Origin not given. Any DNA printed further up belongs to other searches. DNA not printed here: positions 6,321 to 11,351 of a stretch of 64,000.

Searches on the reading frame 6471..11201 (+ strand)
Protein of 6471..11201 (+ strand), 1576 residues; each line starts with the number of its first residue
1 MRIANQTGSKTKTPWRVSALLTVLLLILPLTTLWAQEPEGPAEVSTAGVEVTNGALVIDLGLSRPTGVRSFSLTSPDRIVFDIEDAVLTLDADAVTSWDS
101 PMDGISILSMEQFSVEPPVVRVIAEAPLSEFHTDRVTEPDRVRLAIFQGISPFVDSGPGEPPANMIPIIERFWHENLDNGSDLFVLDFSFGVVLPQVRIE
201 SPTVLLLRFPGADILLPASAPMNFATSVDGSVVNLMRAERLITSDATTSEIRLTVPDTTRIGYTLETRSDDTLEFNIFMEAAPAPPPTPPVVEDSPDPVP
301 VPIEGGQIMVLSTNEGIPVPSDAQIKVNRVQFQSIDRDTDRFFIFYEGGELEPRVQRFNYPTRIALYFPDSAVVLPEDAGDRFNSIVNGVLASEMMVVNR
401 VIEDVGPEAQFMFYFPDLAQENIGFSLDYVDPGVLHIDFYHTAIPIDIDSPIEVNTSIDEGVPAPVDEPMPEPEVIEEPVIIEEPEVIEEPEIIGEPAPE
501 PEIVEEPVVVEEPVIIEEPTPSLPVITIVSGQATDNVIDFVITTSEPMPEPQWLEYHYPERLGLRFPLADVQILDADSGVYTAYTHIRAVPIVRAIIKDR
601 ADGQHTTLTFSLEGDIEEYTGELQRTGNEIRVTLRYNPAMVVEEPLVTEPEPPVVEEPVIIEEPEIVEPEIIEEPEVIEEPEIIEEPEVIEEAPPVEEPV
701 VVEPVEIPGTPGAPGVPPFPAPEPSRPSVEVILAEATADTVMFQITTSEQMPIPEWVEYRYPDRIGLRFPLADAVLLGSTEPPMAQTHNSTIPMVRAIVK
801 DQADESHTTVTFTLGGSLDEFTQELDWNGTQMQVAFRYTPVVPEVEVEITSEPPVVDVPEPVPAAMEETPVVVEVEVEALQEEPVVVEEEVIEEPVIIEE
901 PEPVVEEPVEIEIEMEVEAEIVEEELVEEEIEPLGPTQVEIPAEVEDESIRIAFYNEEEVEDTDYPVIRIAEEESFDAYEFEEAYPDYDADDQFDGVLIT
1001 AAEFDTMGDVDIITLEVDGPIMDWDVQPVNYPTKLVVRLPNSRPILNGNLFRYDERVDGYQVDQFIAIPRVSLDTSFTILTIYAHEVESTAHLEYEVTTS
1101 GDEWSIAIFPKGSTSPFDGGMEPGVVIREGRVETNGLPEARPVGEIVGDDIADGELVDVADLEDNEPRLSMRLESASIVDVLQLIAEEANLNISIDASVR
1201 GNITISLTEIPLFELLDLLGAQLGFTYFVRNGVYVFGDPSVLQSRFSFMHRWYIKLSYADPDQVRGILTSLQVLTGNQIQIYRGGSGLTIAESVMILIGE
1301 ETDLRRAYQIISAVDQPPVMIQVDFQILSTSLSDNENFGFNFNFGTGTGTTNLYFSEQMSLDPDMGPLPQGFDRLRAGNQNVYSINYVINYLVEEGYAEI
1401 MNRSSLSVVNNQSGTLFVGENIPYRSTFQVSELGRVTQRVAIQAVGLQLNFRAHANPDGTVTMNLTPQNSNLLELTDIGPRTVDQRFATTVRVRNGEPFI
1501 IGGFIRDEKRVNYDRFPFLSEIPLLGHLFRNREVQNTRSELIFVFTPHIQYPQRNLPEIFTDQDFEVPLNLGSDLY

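Call 17: search_protein_families(library=pfam, proteins=[window:6471-11201:+], max_evalue=0.01)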
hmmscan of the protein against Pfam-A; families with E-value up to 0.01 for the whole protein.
window:6471-11201:+ (1576 aa): 2 families
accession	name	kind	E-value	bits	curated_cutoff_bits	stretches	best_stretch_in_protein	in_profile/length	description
PF00263.26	Secretin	-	2.1e-35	122.2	27.5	1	1392-1549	2-167/169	Bacterial type II and III secretion system protein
PF11741.13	AMIN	-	7.3e-05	23.2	20.5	1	52-114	7-69/101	AMIN domain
